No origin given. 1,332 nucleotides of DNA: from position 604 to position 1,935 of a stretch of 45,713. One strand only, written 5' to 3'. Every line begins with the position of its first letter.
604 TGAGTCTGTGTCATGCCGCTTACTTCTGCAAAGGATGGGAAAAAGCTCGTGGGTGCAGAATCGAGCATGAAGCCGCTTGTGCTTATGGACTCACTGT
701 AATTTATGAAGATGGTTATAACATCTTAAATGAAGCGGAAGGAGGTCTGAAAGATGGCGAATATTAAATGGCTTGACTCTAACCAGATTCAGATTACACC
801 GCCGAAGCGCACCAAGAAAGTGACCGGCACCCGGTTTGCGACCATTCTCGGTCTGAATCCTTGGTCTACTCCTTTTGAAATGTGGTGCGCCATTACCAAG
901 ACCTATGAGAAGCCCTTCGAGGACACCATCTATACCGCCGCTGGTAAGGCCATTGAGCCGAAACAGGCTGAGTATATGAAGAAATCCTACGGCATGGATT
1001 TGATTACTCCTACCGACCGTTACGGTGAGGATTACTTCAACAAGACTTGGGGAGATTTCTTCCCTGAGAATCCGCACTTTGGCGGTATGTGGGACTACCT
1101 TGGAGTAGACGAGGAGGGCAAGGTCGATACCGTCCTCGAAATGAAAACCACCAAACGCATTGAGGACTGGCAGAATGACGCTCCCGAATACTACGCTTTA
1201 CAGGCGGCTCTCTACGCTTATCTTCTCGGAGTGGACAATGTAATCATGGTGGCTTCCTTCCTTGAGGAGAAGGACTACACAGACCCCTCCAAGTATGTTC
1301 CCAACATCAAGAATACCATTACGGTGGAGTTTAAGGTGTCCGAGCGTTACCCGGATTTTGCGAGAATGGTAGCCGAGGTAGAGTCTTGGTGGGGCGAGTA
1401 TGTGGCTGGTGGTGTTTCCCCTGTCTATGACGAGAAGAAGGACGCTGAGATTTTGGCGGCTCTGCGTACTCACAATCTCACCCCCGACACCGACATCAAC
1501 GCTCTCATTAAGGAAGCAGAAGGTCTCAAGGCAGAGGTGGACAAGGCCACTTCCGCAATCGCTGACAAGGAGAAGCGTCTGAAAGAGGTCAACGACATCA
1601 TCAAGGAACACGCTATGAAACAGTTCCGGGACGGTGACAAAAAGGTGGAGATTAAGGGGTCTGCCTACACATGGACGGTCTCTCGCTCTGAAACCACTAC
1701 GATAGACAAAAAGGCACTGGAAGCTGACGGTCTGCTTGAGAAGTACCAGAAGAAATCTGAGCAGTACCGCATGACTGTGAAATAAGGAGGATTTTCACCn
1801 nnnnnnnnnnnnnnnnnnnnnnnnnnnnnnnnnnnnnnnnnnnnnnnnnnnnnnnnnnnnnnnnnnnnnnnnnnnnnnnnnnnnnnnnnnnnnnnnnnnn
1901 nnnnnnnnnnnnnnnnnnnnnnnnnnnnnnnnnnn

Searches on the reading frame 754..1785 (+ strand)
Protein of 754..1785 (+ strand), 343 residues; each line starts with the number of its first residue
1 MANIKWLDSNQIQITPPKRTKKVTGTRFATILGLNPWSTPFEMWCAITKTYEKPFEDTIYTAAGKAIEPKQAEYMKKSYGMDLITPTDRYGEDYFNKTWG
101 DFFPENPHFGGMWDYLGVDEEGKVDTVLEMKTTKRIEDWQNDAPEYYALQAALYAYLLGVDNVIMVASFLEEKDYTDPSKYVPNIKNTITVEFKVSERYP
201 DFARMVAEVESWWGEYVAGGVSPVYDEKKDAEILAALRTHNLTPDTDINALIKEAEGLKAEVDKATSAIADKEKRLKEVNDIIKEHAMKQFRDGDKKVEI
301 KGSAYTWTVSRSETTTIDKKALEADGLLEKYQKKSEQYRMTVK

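Call 24: search_protein_families(library=phrogs, proteins=[window:754-1785:+], max_evalue=0.001)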
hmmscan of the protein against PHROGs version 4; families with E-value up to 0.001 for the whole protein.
window:754-1785:+ (343 aa): 1 family
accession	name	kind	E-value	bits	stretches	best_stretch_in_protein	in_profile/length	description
phrog_434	-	DNA, RNA and nucleotide metabolism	3e-33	116.5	1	18-339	63-357/372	RecE-like recombination exonuclease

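Call 66: search_protein_families(library=ncbifam, proteins=[window:754-1785:+], max_evalue=0.01)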
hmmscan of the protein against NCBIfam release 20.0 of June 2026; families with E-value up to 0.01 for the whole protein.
window:754-1785:+ (343 aa): 4 families
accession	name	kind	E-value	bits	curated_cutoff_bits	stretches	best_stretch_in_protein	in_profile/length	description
NF045870.1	MAGa7180_fam_nucl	equivalog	1e-35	123.3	225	1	17-242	34-253/272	MAGa7180 family putative nuclease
NF045868.1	MPN551_DNA_bnd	equivalog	5.1e-33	114.3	250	2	15-134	29-145/284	MPN551 family DNA-binding protein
TIGR03033.1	phage_rel_nuc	subfamily_domain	3e-09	37.2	68.05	1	19-160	13-142/153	lambda-exonuclease family protein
TIGR01061.1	parC_Gpos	equivalog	0.00068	18.2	813.25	1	229-310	411-489/737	DNA topoisomerase IV subunit A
